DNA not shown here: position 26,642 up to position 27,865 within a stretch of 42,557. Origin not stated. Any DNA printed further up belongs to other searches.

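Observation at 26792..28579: Methyltransferase with a 21-residue-repeat coiled coil upstream of glycosyltransferases: possible WbdD-like glycan chain-length ruler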

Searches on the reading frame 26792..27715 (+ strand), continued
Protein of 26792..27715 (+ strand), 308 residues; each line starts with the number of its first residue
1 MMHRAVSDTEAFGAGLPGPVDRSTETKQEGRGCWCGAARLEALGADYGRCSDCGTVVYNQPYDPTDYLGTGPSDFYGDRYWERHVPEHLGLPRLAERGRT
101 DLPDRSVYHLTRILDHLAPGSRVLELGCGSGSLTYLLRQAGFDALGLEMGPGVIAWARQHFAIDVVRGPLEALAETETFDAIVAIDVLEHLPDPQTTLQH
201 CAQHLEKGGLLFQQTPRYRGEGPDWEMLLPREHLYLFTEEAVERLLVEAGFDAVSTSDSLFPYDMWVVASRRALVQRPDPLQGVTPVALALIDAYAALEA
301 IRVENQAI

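Call 62: search_protein_families(library=pfam, proteins=[L017:15105-16394:-, L026:6160-7632:+, L027:8577-9989:+, L045:6269-8392:+, L014:3200-4321:+, L019:7185-7982:-, L024:9989-13324:+], max_evalue=0.001)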
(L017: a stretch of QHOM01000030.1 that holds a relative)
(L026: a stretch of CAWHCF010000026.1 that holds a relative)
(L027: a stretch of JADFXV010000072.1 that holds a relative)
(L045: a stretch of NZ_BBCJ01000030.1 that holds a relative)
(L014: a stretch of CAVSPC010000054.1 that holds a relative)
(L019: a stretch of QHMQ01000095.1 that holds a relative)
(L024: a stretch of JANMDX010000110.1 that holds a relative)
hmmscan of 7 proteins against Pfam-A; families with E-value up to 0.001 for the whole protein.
L017:15105-16394:- (429 aa): 3 families
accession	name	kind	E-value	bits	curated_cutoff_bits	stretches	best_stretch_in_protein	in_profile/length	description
PF00005.33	ABC_tran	-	7.5e-22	78.8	25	1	59-190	1-135/137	ABC transporter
PF14524.12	Wzt_C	-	5.3e-09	36.6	30.4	1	282-394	13-130/143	Wzt C-terminal domain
PF13304.12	AAA_21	-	3.5e-06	27.7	27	1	72-92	2-22/304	AAA domain, putative AbiEii toxin, Type IV TA system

L026:6160-7632:+ (490 aa): 3 families
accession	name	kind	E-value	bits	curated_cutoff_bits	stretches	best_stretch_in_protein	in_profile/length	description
PF00005.33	ABC_tran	-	1.4e-22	81.2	25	1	61-193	1-136/137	ABC transporter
PF14524.12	Wzt_C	-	3.1e-12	47.1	30.4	1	307-419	6-122/143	Wzt C-terminal domain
PF13304.12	AAA_21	-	0.00039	21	27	0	75-92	3-20/304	AAA domain, putative AbiEii toxin, Type IV TA system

L027:8577-9989:+ (470 aa): 2 families
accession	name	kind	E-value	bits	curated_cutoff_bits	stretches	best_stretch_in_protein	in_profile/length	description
PF00005.33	ABC_tran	-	3.7e-18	66.9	25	1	48-180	1-136/137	ABC transporter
PF14524.12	Wzt_C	-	6.1e-14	52.7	30.4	1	307-407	15-119/143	Wzt C-terminal domain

L045:6269-8392:+ (707 aa): 7 families
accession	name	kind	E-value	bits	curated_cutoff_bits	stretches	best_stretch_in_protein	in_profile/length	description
PF00005.33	ABC_tran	-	1.2e-21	78.2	25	1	45-177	1-136/137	ABC transporter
PF14524.12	Wzt_C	-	6.6e-17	62.3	30.4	1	298-406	13-119/143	Wzt C-terminal domain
PF00685.33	Sulfotransfer_1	-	9.4e-08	32.2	22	1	474-696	5-251/255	Sulfotransferase domain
PF13555.12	AAA_29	-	4.5e-06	26.8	27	1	41-83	11-50/61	P-loop containing region of AAA domain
PF13476.12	AAA_23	-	2.2e-05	25.6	27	1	41-83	6-47/201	AAA domain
PF13175.12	AAA_15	-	6.8e-05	23.1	32.1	1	42-80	11-48/374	AAA ATPase domain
PF13304.12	AAA_21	-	0.00037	21.1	27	1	59-77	3-21/304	AAA domain, putative AbiEii toxin, Type IV TA system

L014:3200-4321:+ (373 aa): 1 family
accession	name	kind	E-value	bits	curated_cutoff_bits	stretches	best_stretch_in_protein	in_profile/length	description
PF00005.33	ABC_tran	-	3.4e-11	44.3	25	1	15-135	12-135/137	ABC transporter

L019:7185-7982:- (265 aa): 2 families
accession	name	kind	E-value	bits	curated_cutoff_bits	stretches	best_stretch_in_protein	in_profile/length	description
PF00005.33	ABC_tran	-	9.8e-23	81.7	25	1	59-190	1-135/137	ABC transporter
PF13304.12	AAA_21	-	5.8e-06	27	27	1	72-92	2-22/304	AAA domain, putative AbiEii toxin, Type IV TA system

L024:9989-13324:+ (1111 aa): 10 families
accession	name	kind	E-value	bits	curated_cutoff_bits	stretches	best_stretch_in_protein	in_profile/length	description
PF00534.26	Glycos_transf_1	-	1.4e-26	93.6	26.4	1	800-963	6-170/172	Glycosyl transferases group 1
PF13489.12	Methyltransf_23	-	8.3e-26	91.1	27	1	76-230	7-159/164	Methyltransferase domain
PF13692.12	Glyco_trans_1_4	-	3e-23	83.1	27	1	809-950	2-141/142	Glycosyl transferases group 1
PF08241.18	Methyltransf_11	-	5.9e-17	62.5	21.2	1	96-186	1-95/95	Methyltransferase domain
PF13649.12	Methyltransf_25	-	3e-14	53.9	27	1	95-182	1-97/97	Methyltransferase domain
PF08242.18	Methyltransf_12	-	5.7e-13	49.9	30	1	96-184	1-98/98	Methyltransferase domain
PF13847.12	Methyltransf_31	-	8.4e-11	42.2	27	1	93-190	5-113/145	Methyltransferase domain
PF20706.3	GT4-conflict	-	9.9e-08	31.8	26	1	818-918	209-312/385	Family 4 Glycosyltransferase in conflict systems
PF13439.12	Glyco_transf_4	-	2e-05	25.1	28.5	1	708-781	92-164/170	Glycosyltransferase Family 4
PF13524.12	Glyco_trans_1_2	-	0.00069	20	25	1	869-967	28-130/144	Glycosyl transferase-like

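Call 70: search_protein_representatives(alignment_id=A1)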
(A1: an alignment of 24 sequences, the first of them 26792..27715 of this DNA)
Query: 24 sequences, 283 profile positions. Proteins with E-value up to 0.001 (for the whole library): 194863; up to 1e-10: 49402; up to 1e-30: 646. The best 150 are listed.
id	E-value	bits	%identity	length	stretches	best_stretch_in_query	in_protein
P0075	1.1e-124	431.4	-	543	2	5-258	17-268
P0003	3.4e-124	429.8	-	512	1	5-282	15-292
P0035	1.5e-115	401.4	-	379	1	7-282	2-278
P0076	1.7e-113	394.7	-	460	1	3-281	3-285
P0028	5.7e-113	392.9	-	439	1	18-281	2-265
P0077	5.2e-112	389.8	-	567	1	7-280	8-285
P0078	2.2e-110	384.5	-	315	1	4-281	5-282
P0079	7.8e-110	382.7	-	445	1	4-282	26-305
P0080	7.3e-109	379.5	-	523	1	4-281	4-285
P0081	2.9e-108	377.5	-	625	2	4-280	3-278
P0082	1.6e-105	368.5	-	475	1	5-280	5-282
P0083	4.8e-104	363.7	-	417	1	8-281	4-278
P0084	8.0e-103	359.7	-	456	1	8-280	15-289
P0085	1.1e-100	352.6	-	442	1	5-279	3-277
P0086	1.2e-99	349.2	-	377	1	33-281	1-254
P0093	2.8e-94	331.6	-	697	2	5-272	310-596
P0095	4.0e-93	327.8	-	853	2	5-280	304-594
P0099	5.0e-92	324.2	-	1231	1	5-274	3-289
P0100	1.9e-91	322.3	-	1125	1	5-278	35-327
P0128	1.4e-86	306.4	-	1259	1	3-280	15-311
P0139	7.6e-86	303.9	-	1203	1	5-275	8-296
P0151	3.6e-85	301.7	-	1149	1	4-281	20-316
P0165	1.2e-84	300.0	-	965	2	4-279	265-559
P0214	5.7e-82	291.2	-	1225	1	4-276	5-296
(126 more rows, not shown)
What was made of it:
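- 26792..28579 (+): Gene for the methyltransferase/coiled-coil (MT-CC) protein, 595 aa. 646 clusters at 50% identity match the N-terminal module at E <= 1e-30 (call 70).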

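Call 72: search_protein_families(library=pfam, proteins=[P0099, P0100, P0128, P0139, P0151, P0214, P0095, P0093, P0165], max_evalue=0.00001)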
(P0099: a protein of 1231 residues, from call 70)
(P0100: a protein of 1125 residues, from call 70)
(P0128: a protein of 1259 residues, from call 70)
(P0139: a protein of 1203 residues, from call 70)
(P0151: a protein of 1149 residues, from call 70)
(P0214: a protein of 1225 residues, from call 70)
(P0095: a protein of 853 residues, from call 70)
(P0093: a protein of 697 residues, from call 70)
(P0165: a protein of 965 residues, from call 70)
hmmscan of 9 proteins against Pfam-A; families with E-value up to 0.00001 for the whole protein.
P0099 (1231 aa): 10 families
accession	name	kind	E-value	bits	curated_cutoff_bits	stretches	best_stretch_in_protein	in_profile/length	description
PF00534.26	Glycos_transf_1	-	3.8e-34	118.1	26.4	1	916-1073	14-171/172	Glycosyl transferases group 1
PF13692.12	Glyco_trans_1_4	-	7.3e-28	98.1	27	1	920-1060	4-142/142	Glycosyl transferases group 1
PF13489.12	Methyltransf_23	-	6.2e-21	75.3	27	1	78-237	7-160/164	Methyltransferase domain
PF20706.3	GT4-conflict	-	1.5e-13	51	26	1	842-1030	128-315/385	Family 4 Glycosyltransferase in conflict systems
PF08241.18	Methyltransf_11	-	5.9e-11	43.3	21.2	1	98-188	1-95/95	Methyltransferase domain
PF13439.12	Glyco_transf_4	-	2.3e-08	34.7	28.5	1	801-891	67-164/170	Glycosyltransferase Family 4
PF08242.18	Methyltransf_12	-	1.1e-07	32.9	30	1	98-186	1-98/98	Methyltransferase domain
PF13524.12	Glyco_trans_1_2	-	2.6e-07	31.1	25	1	978-1076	28-130/144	Glycosyl transferase-like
PF13649.12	Methyltransf_25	-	4.6e-07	30.9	27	1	98-184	2-97/97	Methyltransferase domain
PF13847.12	Methyltransf_31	-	3.3e-06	27.3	27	0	96-192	6-113/145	Methyltransferase domain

P0100 (1125 aa): 10 families
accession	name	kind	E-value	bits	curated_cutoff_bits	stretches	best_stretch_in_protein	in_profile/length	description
PF00534.26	Glycos_transf_1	-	1.9e-28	99.6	26.4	1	799-965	2-169/172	Glycosyl transferases group 1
PF13692.12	Glyco_trans_1_4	-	2.4e-24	86.7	27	1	814-954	4-142/142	Glycosyl transferases group 1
PF13489.12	Methyltransf_23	-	3.2e-23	82.7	27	1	106-272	2-162/164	Methyltransferase domain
PF08241.18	Methyltransf_11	-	1.8e-14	54.5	21.2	1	131-221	1-95/95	Methyltransferase domain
PF20706.3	GT4-conflict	-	2.4e-12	47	26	1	820-957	208-342/385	Family 4 Glycosyltransferase in conflict systems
PF13649.12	Methyltransf_25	-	1.6e-10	42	27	1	130-217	1-97/97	Methyltransferase domain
PF08242.18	Methyltransf_12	-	4e-10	40.7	30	1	131-219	1-98/98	Methyltransferase domain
PF13847.12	Methyltransf_31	-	5.2e-10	39.6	27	1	129-236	6-122/145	Methyltransferase domain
PF13524.12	Glyco_trans_1_2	-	7.4e-08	32.9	25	1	873-969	29-129/144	Glycosyl transferase-like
PF13439.12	Glyco_transf_4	-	3.7e-07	30.8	28.5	1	602-784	2-163/170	Glycosyltransferase Family 4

P0128 (1259 aa): 9 families
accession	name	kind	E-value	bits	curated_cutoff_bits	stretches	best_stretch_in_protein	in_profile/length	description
PF00534.26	Glycos_transf_1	-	2.2e-32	112.4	26.4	1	945-1101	15-171/172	Glycosyl transferases group 1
PF13692.12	Glyco_trans_1_4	-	1.8e-24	87.1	27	1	948-1086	4-140/142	Glycosyl transferases group 1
PF13489.12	Methyltransf_23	-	3.4e-19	69.6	27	1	90-252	4-160/164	Methyltransferase domain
PF20706.3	GT4-conflict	-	7.6e-11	42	26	1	957-1056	211-313/385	Family 4 Glycosyltransferase in conflict systems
PF08241.18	Methyltransf_11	-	4.5e-10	40.5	21.2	1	113-203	1-95/95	Methyltransferase domain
PF13649.12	Methyltransf_25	-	1.7e-07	32.2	27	1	112-199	1-97/97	Methyltransferase domain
PF13524.12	Glyco_trans_1_2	-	1.7e-07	31.8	25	1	1000-1103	27-129/144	Glycosyl transferase-like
PF13847.12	Methyltransf_31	-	1.1e-06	28.8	27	1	111-210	6-114/145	Methyltransferase domain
PF08242.18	Methyltransf_12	-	1.3e-06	29.5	30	1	113-200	1-97/98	Methyltransferase domain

P0139 (1203 aa): 8 families
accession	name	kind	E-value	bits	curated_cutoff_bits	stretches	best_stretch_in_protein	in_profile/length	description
PF00534.26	Glycos_transf_1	-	4.5e-27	95.1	26.4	1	834-995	11-172/172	Glycosyl transferases group 1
PF13489.12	Methyltransf_23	-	1.5e-23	83.8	27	1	83-240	7-158/164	Methyltransferase domain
PF13692.12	Glyco_trans_1_4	-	2.6e-23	83.3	27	1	838-978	2-139/142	Glycosyl transferases group 1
PF08241.18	Methyltransf_11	-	1.3e-13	51.9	21.2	1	103-192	1-94/95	Methyltransferase domain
PF08242.18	Methyltransf_12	-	5.1e-13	50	30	1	103-191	1-98/98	Methyltransferase domain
PF13649.12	Methyltransf_25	-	9.9e-11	42.6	27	1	103-189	2-97/97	Methyltransferase domain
PF13847.12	Methyltransf_31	-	1.9e-09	37.8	27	1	101-203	6-114/145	Methyltransferase domain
PF13439.12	Glyco_transf_4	-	7.4e-08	33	28.5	1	647-812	2-165/170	Glycosyltransferase Family 4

P0151 (1149 aa): 9 families
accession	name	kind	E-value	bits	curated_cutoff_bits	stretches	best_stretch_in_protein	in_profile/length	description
PF00534.26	Glycos_transf_1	-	2.3e-26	92.8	26.4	1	836-992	15-171/172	Glycosyl transferases group 1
PF13692.12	Glyco_trans_1_4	-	1.9e-21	77.3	27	1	839-977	4-140/142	Glycosyl transferases group 1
PF13489.12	Methyltransf_23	-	1.1e-20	74.5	27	1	94-256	4-160/164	Methyltransferase domain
PF08241.18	Methyltransf_11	-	6.1e-12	46.5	21.2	1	117-207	1-95/95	Methyltransferase domain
PF13439.12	Glyco_transf_4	-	6.3e-09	36.5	28.5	1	640-810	2-164/170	Glycosyltransferase Family 4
PF20706.3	GT4-conflict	-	5.7e-08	32.6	26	1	763-1000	130-365/385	Family 4 Glycosyltransferase in conflict systems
PF08242.18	Methyltransf_12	-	6.5e-08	33.6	30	1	117-205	1-98/98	Methyltransferase domain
PF13649.12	Methyltransf_25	-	2.3e-07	31.9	27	1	117-203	2-97/97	Methyltransferase domain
PF13851.11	GAS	-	1.4e-06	28.3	32.3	0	349-459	25-131/200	Growth-arrest specific micro-tubule binding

P0214 (1225 aa): 8 families
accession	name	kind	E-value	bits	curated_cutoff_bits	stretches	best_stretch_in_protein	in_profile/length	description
PF00534.26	Glycos_transf_1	-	1.1e-27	97.1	26.4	1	917-1070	17-170/172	Glycosyl transferases group 1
PF13692.12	Glyco_trans_1_4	-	1.4e-25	90.7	27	1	920-1058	6-142/142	Glycosyl transferases group 1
PF13489.12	Methyltransf_23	-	4e-20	72.6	27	1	80-239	5-158/164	Methyltransferase domain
PF08241.18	Methyltransf_11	-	4e-10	40.6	21.2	1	102-192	1-95/95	Methyltransferase domain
PF20706.3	GT4-conflict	-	1.7e-08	34.3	26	1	926-1025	210-312/385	Family 4 Glycosyltransferase in conflict systems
PF08242.18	Methyltransf_12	-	5.2e-08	34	30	1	102-190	1-98/98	Methyltransferase domain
PF13649.12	Methyltransf_25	-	3.5e-06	28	27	0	102-188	2-97/97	Methyltransferase domain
PF13847.12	Methyltransf_31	-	5.1e-06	26.7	27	0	103-200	9-117/145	Methyltransferase domain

P0095 (853 aa): 5 families
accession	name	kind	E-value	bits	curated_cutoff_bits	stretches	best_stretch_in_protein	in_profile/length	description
PF13489.12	Methyltransf_23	-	4.1e-36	124.6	27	2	376-538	4-160/164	Methyltransferase domain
PF08241.18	Methyltransf_11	-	3e-29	101.9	21.2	2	57-147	1-94/95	Methyltransferase domain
PF13649.12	Methyltransf_25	-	3.1e-22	79.5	27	2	57-144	2-97/97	Methyltransferase domain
PF08242.18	Methyltransf_12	-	4.7e-22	79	30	2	57-146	1-98/98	Methyltransferase domain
PF13847.12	Methyltransf_31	-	5.3e-15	55.8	27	1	55-152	6-113/145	Methyltransferase domain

P0093 (697 aa): 6 families
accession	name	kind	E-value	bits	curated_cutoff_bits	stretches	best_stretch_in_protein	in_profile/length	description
PF08241.18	Methyltransf_11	-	8.6e-38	129.3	21.2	2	59-149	1-94/95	Methyltransferase domain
PF13489.12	Methyltransf_23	-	1.4e-36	126.1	27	2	383-543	4-158/164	Methyltransferase domain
PF13649.12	Methyltransf_25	-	9.1e-30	103.6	27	2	59-146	2-97/97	Methyltransferase domain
PF08242.18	Methyltransf_12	-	2.3e-25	89.6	30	2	406-493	1-97/98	Methyltransferase domain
PF13847.12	Methyltransf_31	-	7.5e-24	84.5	27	2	404-500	6-113/145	Methyltransferase domain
PF07021.18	MetW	-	1.9e-07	31.3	21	0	59-143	18-103/193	Methionine biosynthesis protein MetW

P0165 (965 aa): 6 families
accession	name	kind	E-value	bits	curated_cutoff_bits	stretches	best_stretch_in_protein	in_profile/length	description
PF13489.12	Methyltransf_23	-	1.3e-30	106.7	27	2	338-497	3-156/164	Methyltransferase domain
PF08241.18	Methyltransf_11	-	3.7e-28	98.5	21.2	2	745-837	1-94/95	Methyltransferase domain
PF13649.12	Methyltransf_25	-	6.2e-20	72.1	27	2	756-834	12-97/97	Methyltransferase domain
PF08242.18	Methyltransf_12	-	8.3e-18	65.4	30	2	745-835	1-97/98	Methyltransferase domain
PF00685.33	Sulfotransfer_1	-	2e-17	63.9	22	1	61-223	72-251/255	Sulfotransferase domain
PF13847.12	Methyltransf_31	-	6.9e-16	58.7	27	2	361-468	7-124/145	Methyltransferase domain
